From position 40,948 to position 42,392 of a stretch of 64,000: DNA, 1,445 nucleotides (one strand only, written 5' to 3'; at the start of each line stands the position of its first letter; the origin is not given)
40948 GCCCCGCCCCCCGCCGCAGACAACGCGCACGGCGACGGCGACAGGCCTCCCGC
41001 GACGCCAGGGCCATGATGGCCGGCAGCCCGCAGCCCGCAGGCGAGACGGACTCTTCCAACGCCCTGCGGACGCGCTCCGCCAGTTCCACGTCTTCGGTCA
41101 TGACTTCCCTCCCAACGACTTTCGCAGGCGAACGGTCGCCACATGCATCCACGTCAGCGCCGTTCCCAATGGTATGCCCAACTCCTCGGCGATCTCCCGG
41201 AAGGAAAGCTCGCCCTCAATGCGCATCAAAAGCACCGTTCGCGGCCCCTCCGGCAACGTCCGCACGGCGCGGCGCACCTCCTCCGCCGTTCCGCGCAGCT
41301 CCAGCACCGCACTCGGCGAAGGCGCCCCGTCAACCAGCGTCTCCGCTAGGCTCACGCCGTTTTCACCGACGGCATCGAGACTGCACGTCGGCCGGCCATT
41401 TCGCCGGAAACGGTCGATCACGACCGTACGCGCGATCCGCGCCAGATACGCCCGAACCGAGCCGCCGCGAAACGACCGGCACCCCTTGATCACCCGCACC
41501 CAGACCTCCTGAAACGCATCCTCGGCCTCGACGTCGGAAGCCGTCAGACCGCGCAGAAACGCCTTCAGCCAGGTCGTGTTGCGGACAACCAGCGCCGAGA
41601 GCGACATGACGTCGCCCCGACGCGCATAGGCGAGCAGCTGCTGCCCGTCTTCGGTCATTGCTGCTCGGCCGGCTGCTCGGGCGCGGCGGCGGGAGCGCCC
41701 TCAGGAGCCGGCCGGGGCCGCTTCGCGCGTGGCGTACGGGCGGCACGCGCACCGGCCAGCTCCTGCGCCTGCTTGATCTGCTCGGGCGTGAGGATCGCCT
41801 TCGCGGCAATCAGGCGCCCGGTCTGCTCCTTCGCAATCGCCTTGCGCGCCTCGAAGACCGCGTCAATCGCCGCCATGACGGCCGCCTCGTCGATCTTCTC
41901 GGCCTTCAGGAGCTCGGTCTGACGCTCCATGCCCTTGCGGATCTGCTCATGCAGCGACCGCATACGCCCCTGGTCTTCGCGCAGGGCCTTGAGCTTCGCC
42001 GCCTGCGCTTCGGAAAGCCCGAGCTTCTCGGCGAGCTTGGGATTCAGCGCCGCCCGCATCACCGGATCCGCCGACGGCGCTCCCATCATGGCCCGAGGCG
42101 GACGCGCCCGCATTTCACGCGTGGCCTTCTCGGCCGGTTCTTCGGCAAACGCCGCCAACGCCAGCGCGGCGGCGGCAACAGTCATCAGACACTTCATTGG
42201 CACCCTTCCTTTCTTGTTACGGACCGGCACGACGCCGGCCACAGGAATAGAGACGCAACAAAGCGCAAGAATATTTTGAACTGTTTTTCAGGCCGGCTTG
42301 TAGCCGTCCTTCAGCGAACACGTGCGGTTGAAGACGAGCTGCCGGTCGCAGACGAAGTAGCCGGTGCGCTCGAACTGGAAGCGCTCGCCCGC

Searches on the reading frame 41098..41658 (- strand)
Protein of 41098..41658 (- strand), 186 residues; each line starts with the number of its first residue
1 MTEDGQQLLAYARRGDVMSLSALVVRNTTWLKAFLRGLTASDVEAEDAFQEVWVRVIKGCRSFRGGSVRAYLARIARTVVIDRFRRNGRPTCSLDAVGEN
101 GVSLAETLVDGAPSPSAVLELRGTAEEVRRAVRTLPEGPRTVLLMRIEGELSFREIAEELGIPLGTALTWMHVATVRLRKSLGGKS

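Call 71: search_protein_families(library=pfam, proteins=[window:41098-41658:-], max_evalue=0.0001)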
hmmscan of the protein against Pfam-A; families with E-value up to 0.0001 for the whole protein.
window:41098-41658:- (186 aa): 3 families
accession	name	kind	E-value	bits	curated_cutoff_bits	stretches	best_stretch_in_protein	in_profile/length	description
PF04542.20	Sigma70_r2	-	8.6e-16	57.9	24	1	23-89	1-70/71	Sigma-70 region 2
PF08281.18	Sigma70_r4_2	-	7.9e-11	41.9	25.7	1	126-172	2-48/54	Sigma-70, region 4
PF04545.22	Sigma70_r4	-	1.4e-07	31.4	24.1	1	133-180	3-50/50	Sigma-70, region 4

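Call 90: find_encoding_contigs(protein=window:41098-41658:-, flank=6000, max_places=6)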
Protein window:41098-41658:- (186 aa): 2 contigs read that carry it; 2 places shown.
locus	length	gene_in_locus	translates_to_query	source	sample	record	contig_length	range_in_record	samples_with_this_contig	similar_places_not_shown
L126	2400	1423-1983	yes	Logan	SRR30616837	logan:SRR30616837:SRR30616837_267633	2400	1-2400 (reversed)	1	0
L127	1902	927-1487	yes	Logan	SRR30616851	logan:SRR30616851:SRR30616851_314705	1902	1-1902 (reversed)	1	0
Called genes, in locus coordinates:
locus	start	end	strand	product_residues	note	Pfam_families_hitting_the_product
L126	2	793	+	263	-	?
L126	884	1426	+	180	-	PF13801:Metal_resist, PF07813:LTXXQ (weak)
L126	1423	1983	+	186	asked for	PF04542:Sigma70_r2, PF08281:Sigma70_r4_2, PF04545:Sigma70_r4 (weak)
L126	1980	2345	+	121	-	-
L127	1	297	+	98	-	?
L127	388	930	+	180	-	PF13801:Metal_resist, PF07813:LTXXQ (weak)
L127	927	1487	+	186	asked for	PF04542:Sigma70_r2, PF08281:Sigma70_r4_2, PF04545:Sigma70_r4 (weak)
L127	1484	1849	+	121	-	-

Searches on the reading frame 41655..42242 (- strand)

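Call 71: search_protein_families(library=pfam, proteins=[window:41655-42242:-], max_evalue=0.0001)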
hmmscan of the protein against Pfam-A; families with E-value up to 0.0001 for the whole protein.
window:41655-42242:- (195 aa): 2 families
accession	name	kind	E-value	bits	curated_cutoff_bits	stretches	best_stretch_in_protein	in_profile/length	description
PF13801.11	Metal_resist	-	7.5e-08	33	29.2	1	46-155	32-122/125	Heavy-metal resistance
PF07813.17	LTXXQ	-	3.8e-06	28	24.3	1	69-162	8-99/100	LTXXQ motif family protein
